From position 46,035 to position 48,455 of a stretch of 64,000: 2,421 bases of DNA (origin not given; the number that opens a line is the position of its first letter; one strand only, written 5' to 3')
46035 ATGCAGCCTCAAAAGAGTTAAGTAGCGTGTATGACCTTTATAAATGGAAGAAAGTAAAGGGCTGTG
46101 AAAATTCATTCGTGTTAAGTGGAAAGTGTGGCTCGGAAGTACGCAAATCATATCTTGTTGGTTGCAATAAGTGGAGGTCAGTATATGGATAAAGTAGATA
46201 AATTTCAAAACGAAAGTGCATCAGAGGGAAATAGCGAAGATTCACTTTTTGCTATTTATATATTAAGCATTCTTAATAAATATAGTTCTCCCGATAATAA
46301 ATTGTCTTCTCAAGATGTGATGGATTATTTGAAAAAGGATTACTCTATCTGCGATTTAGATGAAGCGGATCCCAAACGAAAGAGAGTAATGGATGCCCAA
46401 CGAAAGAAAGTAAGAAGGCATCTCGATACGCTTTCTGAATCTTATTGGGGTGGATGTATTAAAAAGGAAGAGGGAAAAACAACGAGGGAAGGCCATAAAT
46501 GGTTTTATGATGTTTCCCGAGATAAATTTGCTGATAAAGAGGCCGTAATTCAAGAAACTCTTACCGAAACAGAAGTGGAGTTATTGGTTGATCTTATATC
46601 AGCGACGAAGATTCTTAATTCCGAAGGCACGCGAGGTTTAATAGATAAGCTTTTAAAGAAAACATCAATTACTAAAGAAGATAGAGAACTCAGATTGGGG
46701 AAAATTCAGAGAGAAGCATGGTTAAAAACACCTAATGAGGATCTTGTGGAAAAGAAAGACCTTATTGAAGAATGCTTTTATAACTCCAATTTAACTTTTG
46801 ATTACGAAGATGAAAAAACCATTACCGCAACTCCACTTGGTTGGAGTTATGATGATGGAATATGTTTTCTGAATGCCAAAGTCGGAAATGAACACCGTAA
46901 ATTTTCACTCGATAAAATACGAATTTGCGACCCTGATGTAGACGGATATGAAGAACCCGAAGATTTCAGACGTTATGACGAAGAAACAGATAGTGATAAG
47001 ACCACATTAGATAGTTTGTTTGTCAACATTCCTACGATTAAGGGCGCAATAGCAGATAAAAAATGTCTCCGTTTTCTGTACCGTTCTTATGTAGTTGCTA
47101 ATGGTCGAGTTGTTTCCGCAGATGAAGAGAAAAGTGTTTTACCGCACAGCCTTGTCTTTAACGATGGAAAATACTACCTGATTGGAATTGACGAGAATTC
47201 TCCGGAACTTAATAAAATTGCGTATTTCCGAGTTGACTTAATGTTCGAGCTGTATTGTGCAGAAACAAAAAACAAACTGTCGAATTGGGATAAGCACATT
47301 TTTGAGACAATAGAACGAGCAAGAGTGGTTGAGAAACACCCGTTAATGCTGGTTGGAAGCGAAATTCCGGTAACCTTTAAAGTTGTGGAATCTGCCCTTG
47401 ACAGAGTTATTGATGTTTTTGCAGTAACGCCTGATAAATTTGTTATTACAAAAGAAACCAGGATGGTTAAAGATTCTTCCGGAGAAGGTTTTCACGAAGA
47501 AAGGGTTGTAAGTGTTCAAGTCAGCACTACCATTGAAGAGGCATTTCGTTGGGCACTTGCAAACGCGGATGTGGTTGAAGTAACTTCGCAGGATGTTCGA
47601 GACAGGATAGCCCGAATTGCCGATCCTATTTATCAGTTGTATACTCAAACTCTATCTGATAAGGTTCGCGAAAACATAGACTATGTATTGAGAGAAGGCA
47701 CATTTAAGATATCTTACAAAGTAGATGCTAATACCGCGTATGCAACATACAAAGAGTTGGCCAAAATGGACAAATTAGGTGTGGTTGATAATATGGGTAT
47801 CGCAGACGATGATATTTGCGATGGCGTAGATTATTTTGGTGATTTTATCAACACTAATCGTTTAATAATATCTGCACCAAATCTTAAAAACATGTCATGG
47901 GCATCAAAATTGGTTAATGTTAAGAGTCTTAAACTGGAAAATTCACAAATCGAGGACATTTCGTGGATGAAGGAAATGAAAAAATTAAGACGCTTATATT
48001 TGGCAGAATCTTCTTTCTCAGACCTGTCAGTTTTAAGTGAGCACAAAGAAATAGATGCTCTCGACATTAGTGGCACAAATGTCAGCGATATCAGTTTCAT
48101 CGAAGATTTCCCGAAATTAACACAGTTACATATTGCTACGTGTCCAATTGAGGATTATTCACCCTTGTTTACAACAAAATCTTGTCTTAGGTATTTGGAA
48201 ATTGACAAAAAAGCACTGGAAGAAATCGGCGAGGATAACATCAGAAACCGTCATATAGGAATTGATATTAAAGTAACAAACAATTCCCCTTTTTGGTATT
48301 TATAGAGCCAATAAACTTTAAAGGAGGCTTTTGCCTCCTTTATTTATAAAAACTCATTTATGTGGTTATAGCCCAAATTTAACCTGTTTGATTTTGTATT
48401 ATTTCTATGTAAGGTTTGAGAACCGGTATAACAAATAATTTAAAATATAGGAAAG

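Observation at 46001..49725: Candidate novel module: small ORF, wHTH-WYL-WYL-WCX-LRR protein and a catalytically dead PolC-core homologue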

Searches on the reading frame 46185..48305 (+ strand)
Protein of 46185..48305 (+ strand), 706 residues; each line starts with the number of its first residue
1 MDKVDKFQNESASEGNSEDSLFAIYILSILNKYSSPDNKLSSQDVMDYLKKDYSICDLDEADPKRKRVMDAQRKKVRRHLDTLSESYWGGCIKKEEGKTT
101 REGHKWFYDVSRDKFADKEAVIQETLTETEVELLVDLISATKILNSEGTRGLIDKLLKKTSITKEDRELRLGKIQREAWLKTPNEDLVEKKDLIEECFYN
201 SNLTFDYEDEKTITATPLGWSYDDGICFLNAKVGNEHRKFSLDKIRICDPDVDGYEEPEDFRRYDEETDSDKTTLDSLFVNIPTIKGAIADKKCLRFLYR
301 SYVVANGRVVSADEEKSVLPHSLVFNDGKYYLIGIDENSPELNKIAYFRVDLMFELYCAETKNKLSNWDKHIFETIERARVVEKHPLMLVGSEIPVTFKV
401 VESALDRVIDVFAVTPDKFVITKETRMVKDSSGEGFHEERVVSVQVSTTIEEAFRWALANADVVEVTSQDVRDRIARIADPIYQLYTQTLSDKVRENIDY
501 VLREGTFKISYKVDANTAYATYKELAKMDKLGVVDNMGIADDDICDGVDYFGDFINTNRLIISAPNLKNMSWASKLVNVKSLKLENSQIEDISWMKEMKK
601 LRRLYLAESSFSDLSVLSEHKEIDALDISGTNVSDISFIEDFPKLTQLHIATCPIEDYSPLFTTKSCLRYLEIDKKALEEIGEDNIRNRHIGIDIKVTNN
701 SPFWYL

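Call 4: search_protein_families(library=pfam, proteins=[window:46185-48305:+], max_evalue=0.1)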
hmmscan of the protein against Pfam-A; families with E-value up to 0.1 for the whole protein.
window:46185-48305:+ (706 aa): 6 families
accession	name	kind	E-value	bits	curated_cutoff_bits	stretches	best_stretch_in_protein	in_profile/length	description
PF12799.13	LRR_4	-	1e-10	42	27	2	626-661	6-42/44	Leucine Rich repeats (2 copies)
PF13280.12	WYL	-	5e-09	36.5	21.8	1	282-354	3-66/70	WYL domain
PF13855.12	LRR_8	-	0.00018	21.6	27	1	571-607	19-57/61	Leucine rich repeat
PF23952.1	LRR_EndoS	-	0.0031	18.2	27.9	0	580-608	26-54/116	Endo-beta-N-acetylglucosaminidase EndoS LRR domain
PF25019.1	LRR_R13L1-DRL21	-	0.031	14.6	27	0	615-674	63-125/127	R13L1/DRL21 LRRs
PF24172.1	CdiI_ImmP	-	0.054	14.2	33.2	0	366-432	53-121/129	CdiI immunity protein EcoliA0-like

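Call 5: search_protein_families(library=padloc, proteins=[window:46185-48305:+], max_evalue=0.1)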
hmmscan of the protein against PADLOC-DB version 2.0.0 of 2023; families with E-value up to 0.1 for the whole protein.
window:46185-48305:+ (706 aa): 2 families
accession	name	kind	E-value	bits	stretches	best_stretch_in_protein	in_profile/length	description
PDLC01652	WYL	-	3.8e-19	67.6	1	281-479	19-158/162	"CAS-I,CAS-II,CAS-III,CAS-IV,CAS-V,CAS-VI; associated_signaling"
PDLC01457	WYL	-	1e-05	23.2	1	95-263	52-206/229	"CAS-I,CAS-II,CAS-III,CAS-IV,CAS-V,CAS-VI; associated_signaling"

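Call 10: find_homologous_proteins(query=window:46185-48305:+, max_evalue=0.001)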
Query window:46185-48305:+ (706 aa): 169 proteins with E <= 0.001 among 8000 candidates; the best 120 are listed.
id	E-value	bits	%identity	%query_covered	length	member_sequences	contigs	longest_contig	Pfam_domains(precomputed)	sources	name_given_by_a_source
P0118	0.0e+0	1316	83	100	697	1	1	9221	PF12799.14,PF13280.13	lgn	-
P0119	0.0e+0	1285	82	100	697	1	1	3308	PF12799.14,PF13280.13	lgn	-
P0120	0.0e+0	1281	81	100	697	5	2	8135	PF12799.14,PF13280.13,PF13855.13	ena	-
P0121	0.0e+0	1211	77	100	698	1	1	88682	PF12799.14,PF13280.13,PF13855.13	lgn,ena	-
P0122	0.0e+0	1198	77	100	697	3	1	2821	PF12799.14,PF13280.13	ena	-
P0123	0.0e+0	1179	75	100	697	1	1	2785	PF12799.14,PF13280.13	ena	-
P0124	0.0e+0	1160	77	100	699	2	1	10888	PF12799.14,PF13280.13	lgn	-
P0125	0.0e+0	1157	77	99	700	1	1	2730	PF12799.14,PF13280.13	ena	-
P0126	0.0e+0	1135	73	100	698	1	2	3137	PF12799.14,PF13280.13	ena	-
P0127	0.0e+0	1134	75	100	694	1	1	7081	PF12799.14,PF13280.13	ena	-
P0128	0.0e+0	1133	75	100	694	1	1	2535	PF12799.14,PF13280.13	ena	-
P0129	0.0e+0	1133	74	100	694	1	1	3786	PF12799.14,PF13280.13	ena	-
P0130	0.0e+0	1133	74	100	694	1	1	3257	PF12799.14,PF13280.13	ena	-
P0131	0.0e+0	1132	74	100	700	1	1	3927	PF12799.14,PF13280.13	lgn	-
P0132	0.0e+0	1132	74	100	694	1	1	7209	PF12799.14,PF13280.13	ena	-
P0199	1.0e-251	855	60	98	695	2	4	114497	PF12799.14,PF13280.13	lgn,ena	-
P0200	1.4e-248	845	59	100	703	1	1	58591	PF12799.14,PF13280.13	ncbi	-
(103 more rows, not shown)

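Call 20: search_protein_families(library=phrogs, proteins=[window:46185-48305:+], max_evalue=0.01)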
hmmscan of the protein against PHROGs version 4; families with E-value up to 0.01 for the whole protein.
window:46185-48305:+ (706 aa): 1 family
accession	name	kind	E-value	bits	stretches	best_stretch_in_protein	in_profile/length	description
phrog_13105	-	unknown function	3.3e-08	34.4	1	275-353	141-209/239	-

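Call 34: find_related_loci(query=A2, collection=viral_contigs, flank=10000)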
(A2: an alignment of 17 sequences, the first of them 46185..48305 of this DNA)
Query A2 (706 aa) in viral_contigs; peptide patterns used: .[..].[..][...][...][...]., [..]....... (x = any residue, [..] = any of these).
38 stretches matched a pattern, but none encodes a relative of the query by tblastn (E <= 1e-3).
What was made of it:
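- No relative of B was found in IMG/VR viral contigs (call 34).
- Tried and rejected: viral_contigs with the B alignment gave no relative (call 34).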

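Call 35: find_related_loci(query=A2, collection=metagenome_contigs, flank=10000)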
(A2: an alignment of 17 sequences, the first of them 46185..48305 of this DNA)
Query A2 (706 aa) in metagenome_contigs; peptide patterns used: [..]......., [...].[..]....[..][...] (x = any residue, [..] = any of these).
328 stretches matched a pattern; 16 encode a relative of the query (tblastn E <= 1e-3); 16 distinct loci.
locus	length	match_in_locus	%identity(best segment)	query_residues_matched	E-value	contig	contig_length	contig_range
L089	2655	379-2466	73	1-704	0e+0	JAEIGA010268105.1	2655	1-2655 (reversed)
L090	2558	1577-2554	74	1-338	6e-168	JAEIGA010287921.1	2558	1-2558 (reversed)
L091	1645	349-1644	49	1-438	9e-127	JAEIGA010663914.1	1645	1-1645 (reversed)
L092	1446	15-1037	48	251-589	3e-95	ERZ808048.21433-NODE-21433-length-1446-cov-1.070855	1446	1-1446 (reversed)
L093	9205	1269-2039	26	21-410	2e-13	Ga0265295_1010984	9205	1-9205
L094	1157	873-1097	41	278-355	1e-11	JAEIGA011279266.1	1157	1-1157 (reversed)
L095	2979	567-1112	25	277-475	6e-11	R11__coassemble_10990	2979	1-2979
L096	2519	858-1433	26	279-487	4e-10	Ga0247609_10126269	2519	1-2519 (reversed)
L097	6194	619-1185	25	281-487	4e-9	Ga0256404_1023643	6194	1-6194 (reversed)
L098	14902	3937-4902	26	17-482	8e-9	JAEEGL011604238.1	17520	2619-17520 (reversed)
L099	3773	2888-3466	25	278-502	8e-9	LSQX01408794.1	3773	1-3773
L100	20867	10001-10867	26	15-413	5e-7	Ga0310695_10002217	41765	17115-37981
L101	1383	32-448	26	316-466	2e-6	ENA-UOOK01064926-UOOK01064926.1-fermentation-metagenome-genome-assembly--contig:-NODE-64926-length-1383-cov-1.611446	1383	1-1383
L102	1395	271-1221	23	21-468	5e-6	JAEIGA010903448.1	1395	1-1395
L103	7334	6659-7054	24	276-410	1e-5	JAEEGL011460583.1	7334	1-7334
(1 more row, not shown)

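Call 37: find_encoding_contigs(protein=P0199, flank=10000, max_places=2)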
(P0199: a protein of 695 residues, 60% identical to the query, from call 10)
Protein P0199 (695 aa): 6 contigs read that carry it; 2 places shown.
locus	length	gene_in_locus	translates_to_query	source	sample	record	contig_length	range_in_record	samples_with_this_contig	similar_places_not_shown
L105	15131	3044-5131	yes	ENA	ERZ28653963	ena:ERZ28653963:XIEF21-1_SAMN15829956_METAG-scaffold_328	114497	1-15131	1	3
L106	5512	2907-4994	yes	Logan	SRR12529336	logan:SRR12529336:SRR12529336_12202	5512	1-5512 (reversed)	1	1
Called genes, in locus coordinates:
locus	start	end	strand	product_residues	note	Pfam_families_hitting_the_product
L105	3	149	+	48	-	?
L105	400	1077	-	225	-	-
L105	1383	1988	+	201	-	PF08238:Sel1 (weak)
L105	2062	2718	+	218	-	-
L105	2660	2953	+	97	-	-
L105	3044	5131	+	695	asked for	PF13280:WYL, PF12799:LRR_4 (faint)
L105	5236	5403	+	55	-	-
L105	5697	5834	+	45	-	-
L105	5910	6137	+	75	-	PF12844:HTH_19 (weak), PF01381:HTH_3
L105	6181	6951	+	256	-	-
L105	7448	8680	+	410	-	PF01139:RtcB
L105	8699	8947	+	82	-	PF12844:HTH_19 (weak), PF01381:HTH_3, PF13443:HTH_26 (weak)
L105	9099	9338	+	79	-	PF13828:DUF4190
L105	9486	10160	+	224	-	PF00072:Response_reg, PF00486:Trans_reg_C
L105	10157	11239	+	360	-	PF00672:HAMP (faint), PF00512:HisKA, PF02518:HATPase_c, PF14501:HATPase_c_5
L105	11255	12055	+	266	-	PF00702:Hydrolase (weak), PF08282:Hydrolase_3, PF05116:S6PP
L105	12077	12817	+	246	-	-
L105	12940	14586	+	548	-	PF02734:Dak2, PF21645:FakA-like_M, PF13684:FakA-like_C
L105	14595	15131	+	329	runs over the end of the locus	PF02504:FA_synthesis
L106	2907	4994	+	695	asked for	PF13280:WYL, PF12799:LRR_4 (faint)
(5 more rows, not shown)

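Call 47: predict_structure(alignment_id=A4)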
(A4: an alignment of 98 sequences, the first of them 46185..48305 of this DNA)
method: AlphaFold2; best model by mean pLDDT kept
length: 706 residues; sequences in the alignment: 98
mean_pLDDT: 73.5   pTM: 0.40
mean pLDDT of the five models: 73.5, 73.0, 72.9, 71.2, 67.9
residues with pLDDT >= 90: 159; 70-90: 303; 50-70: 141; < 50: 103
segments of 3 or more residues with pLDDT < 50: 1-16, 116-124, 142-145, 177-185, 250-273, 303-310, 366-368, 370-391, 479-483
pLDDT, mean of each block of 10 residues (from residue 1): 33 51 85 88 89 70 69 86 78 79 81 53 54 69 50 71 75 52 50 75 82 85 72 87 70 32 30 56 81 80 45 76 62 70 60 75 54 37 35 74 77 72 76 72 78 67 74 59 56 82 92 88 93 93 79 95 88 94 90 91 93 91 95 93 95 93 93 92 92 87 51
secondary structure, 60 per line:
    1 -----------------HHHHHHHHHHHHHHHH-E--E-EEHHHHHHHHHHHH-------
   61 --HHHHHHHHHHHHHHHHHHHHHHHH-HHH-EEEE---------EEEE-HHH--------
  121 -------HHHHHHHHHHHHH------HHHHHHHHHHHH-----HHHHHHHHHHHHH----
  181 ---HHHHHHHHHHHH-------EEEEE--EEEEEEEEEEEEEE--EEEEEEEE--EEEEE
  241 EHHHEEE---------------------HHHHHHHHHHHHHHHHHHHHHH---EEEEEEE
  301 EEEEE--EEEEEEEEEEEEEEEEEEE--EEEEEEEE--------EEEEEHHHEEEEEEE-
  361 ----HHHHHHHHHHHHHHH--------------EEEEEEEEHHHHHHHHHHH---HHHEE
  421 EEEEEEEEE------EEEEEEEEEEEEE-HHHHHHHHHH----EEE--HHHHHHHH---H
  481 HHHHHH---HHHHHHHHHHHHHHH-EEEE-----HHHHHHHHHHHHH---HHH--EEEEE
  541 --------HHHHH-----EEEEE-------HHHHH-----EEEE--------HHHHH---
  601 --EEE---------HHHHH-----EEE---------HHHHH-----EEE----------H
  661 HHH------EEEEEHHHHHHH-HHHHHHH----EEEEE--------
elements in order (helices of 4 or more, strands of 3 or more residues): H18-33 H42-53 H63-86 E92-95 E105-108 H128-140 H147-158 H164-176 H184-195 E203-207 E210-223 E226-233 E236-241 E245-247 H269-290 E294-305 E308-326 E329-336 E345-349 E353-359 H365-379 E394-401 H402-412 E419-429 E436-448 H450-459 E464-466 H469-476 H480-486 H490-504 E506-509 H515-527 E536-540 H549-553 E559-563 H571-575 E581-584 H593-597 E603-605 H615-619 E625-627 H637-641 E647-649 H660-663 E670-674 H675-681 H683-689 E694-698
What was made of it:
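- On WYL-domain transcription factors (HTH-WYL-WCX): The AF2 model has H18-33, H42-53 and H63-86 plus a two-strand wing at 92-108, with pLDDT about 80-89 (call 47).
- On Internalin-type leucine-rich repeat domains: Strands are spaced 22 residues apart from 559 to 670 (call 47).
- Checked: The model shows about 7 beta strands at 22-residue spacing (call 47).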

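Call 49: search_solved_structures(query=A4, max_evalue=1, show_alignments=0)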
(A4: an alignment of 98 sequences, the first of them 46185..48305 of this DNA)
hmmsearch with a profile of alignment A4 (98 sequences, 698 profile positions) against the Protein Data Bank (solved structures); distinct sequences matched with E-value up to 1: 99 (the best 60 are shown).
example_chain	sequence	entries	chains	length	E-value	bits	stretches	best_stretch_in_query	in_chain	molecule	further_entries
2omv_A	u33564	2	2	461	5.1e-45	157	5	545-674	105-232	Internalin-A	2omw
1o6s_A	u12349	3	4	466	7.2e-37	130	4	548-674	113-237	INTERNALIN A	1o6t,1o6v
2omy_A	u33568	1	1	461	3.3e-36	127.8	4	552-674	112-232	Internalin-A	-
2omz_A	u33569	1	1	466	5.6e-36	127.1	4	552-675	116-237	Internalin-A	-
2omu_A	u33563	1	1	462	8.3e-36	126.5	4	545-674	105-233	Internalin-A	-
2omx_A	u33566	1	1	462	1.6e-35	125.6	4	552-674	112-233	Internalin-A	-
2omt_A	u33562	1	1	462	2.1e-35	125.2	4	545-674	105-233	Internalin-A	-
8h62_A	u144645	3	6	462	4.5e-35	124.1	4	546-653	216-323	Internalin A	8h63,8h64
5il7_A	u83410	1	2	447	2.2e-33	118.5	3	551-673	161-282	Rab family protein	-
6hlu_A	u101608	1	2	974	8.6e-32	113.3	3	551-673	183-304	Rab family protein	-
8r4b_A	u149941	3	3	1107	1.4e-31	112.6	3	551-673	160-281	Rab family protein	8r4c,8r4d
4fmz_A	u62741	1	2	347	5.3e-31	110.6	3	545-664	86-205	Internalin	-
4r58_A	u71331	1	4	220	4.6e-27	97.6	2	548-653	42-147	Leucine Rich Repeat protein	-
4r5c_A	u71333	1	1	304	1.2e-22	83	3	542-666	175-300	Leucine rich repeat protein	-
4aw4_A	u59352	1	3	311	5.8e-20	74.2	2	504-652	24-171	INTERNALIN B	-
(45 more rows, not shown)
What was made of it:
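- On Internalin-type leucine-rich repeat domains: The family profile matches Internalin A at E 5e-45 (call 49).
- Checked: A family profile matches Internalin A at E 5e-45 (call 49).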
